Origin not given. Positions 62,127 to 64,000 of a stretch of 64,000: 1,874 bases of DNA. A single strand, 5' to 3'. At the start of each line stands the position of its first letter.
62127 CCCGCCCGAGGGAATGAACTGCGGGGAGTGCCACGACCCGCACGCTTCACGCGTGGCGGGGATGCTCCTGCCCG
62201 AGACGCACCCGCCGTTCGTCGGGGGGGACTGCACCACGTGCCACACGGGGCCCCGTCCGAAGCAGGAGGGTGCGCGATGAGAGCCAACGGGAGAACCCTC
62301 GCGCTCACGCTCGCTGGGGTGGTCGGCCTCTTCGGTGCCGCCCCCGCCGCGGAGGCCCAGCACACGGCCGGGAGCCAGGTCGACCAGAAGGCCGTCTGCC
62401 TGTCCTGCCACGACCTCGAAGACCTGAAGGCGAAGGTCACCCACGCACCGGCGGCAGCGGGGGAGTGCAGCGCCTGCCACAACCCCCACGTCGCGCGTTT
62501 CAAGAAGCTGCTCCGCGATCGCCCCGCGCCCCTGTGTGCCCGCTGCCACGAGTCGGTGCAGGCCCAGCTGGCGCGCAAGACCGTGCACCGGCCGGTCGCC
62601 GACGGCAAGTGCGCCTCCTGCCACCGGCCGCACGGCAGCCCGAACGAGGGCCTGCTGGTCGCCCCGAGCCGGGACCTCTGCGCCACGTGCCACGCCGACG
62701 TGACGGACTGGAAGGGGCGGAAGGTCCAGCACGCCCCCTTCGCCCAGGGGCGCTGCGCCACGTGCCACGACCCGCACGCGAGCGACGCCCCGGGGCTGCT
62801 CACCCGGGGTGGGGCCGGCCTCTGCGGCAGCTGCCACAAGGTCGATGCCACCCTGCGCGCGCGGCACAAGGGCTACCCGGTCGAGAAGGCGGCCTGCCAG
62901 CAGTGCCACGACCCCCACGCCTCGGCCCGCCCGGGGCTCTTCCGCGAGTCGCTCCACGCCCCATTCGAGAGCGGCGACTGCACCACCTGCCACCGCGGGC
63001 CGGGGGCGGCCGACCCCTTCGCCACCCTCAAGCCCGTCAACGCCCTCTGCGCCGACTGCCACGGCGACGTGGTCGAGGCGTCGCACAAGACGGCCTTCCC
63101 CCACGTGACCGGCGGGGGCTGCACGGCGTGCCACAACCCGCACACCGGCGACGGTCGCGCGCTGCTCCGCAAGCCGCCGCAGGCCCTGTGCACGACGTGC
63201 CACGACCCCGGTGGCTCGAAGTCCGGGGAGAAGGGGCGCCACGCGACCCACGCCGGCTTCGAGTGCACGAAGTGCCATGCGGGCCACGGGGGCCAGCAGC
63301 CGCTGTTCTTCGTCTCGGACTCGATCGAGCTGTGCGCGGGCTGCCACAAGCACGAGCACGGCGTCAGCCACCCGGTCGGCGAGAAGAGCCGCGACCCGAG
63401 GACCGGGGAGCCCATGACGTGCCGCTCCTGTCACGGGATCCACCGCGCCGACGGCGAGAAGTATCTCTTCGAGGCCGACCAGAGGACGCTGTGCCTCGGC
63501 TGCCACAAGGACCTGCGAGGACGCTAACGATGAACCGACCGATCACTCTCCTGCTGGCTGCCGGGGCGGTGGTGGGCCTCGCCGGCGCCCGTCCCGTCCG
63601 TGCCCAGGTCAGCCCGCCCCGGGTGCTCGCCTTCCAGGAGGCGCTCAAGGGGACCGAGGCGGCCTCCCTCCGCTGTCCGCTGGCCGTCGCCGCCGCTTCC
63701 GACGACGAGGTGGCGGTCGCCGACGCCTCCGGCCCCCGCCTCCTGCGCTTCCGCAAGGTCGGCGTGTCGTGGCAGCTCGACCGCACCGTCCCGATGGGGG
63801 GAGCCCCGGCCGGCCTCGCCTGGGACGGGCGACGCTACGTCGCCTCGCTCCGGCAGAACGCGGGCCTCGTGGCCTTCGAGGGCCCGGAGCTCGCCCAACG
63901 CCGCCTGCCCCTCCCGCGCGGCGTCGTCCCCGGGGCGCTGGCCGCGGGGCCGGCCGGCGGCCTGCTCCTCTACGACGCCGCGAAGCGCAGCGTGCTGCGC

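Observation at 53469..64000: Complete omcS-plus-companion gene set: candidate nanowire assembly, secretion and charging locus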

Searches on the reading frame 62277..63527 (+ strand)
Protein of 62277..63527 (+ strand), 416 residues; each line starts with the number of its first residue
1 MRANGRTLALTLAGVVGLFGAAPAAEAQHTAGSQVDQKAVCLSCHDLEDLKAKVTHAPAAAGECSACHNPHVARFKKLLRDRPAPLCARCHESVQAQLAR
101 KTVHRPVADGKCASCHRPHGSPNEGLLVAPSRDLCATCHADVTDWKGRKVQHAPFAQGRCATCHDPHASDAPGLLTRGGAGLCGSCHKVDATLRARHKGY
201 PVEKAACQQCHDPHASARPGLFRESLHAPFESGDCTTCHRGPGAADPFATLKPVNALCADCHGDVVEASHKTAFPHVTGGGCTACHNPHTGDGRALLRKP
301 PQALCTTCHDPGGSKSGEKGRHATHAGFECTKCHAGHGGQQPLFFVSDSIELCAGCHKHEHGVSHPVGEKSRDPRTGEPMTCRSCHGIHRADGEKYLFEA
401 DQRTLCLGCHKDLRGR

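Call 8: search_protein_families(library=pfam, proteins=[window:62277-63527:+], max_evalue=0.01)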
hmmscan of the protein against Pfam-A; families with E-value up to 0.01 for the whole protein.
window:62277-63527:+ (416 aa): 6 families
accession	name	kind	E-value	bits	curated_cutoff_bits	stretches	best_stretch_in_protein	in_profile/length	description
PF09699.15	Paired_CXXCH_1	-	6.3e-84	275.9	20.6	8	104-141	1-38/41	Doubled CXXCH motif (Paired_CXXCH_1)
PF14537.11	Cytochrom_c3_2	-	2.1e-19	70.2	25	4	234-310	8-79/79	Cytochrome c3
PF14522.11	Cytochrome_C7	-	3.5e-19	68.8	24.8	2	255-310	13-67/67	Cytochrome c7 and related cytochrome c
PF02085.21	Cytochrom_CIII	-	2.7e-09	37.7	22.9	0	321-410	24-101/101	Class III cytochrome C family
PF22678.1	Cytochrom_c_NrfB-like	-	5.6e-08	33.6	27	0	29-73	24-70/89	Cytochrome c-type protein NrfB-like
PF03264.19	Cytochrom_NNT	-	0.0019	18.4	24.1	1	8-79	6-82/174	NapC/NirT cytochrome c family, N-terminal region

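Call 10: search_protein_families(library=ncbifam, proteins=[window:62277-63527:+], max_evalue=0.01)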
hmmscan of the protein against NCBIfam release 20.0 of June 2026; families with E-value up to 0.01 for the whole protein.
window:62277-63527:+ (416 aa): 9 families
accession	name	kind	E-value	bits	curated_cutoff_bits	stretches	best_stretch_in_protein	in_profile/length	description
TIGR01905.1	paired_CXXCH_1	subfamily_domain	4.7e-81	266.4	25.2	8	104-142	1-39/41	doubled CXXCH domain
NF041028.1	decahem_GSU2203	exception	1.3e-50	172.5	325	5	35-190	98-255/317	GSU2203 family decaheme c-type cytochrome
TIGR03508.1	decahem_SO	subfamily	7.1e-48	163.3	192.2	3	30-211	62-248/258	DmsE family decaheme c-type cytochrome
NF008659.0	PRK11659.1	equivalog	1.8e-09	37.5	184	2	350-387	46-83/188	cytochrome c nitrite reductase pentaheme subunit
TIGR03146.1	cyt_nit_nrfB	equivalog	2.4e-09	37.6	166.6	1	205-359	12-143/145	cytochrome c nitrite reductase pentaheme subunit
TIGR03153.1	cytochr_NrfH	equivalog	6.9e-09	35.9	134.2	2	182-287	30-134/138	cytochrome c nitrite reductase small subunit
NF045722.1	c3_cytochr_TmcA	equivalog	1.6e-08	34.5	114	0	87-142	60-113/125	acidic tetraheme cytochrome c3 TmcA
NF049875.1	NetB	exception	5.6e-07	29.6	380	2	303-362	139-200/211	Nrf-like electron transfer protein NetB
NF047727.1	4hemeCytCCctA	equivalog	3.9e-05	23.7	180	0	231-312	36-107/109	tetraheme c-type cytochrome CctA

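Call 24: find_encoding_contigs(protein=window:62277-63527:+, flank=10000, max_places=4)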
Protein window:62277-63527:+ (416 aa): no gene with exactly this product is on record in the collection.

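Call 49: search_solved_structures(query=window:62277-63524:+, max_evalue=0.001)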
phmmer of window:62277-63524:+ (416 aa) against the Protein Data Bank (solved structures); distinct sequences matched with E-value up to 0.001: 2.
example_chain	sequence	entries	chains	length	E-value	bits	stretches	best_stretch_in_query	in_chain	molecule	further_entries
6r2q_A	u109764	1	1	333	6.5e-19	71.3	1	33-191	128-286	Cystathionine beta-synthase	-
28pb_A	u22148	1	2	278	2.9e-06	29.6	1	233-314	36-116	Cytochrome c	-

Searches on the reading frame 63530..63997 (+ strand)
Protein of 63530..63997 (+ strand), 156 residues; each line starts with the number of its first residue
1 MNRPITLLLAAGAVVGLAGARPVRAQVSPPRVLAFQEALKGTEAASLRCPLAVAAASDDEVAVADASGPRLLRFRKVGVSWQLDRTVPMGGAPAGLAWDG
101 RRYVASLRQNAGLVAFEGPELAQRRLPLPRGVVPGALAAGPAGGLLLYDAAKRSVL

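Call 8: search_protein_families(library=pfam, proteins=[window:63530-63997:+], max_evalue=0.01)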
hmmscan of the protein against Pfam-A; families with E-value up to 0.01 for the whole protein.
window:63530-63997:+ (156 aa): 0 families

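Call 10: search_protein_families(library=ncbifam, proteins=[window:63530-63997:+], max_evalue=0.01)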
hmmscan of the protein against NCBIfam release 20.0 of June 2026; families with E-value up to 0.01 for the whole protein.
window:63530-63997:+ (156 aa): 0 families

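Call 53: search_protein_families(library=pfam, proteins=[window:63530-63997:+], max_evalue=1)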
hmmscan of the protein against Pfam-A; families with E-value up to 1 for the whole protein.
window:63530-63997:+ (156 aa): 2 families
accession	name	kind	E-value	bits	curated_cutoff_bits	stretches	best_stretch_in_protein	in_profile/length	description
PF01436.27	NHL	-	0.051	14.1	20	1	47-67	1-21/28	NHL repeat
PF18272.6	ssDNA_TraI_N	-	0.24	11.8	26.4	0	53-70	14-31/53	single-stranded DNA binding TraI N-terminal subdomain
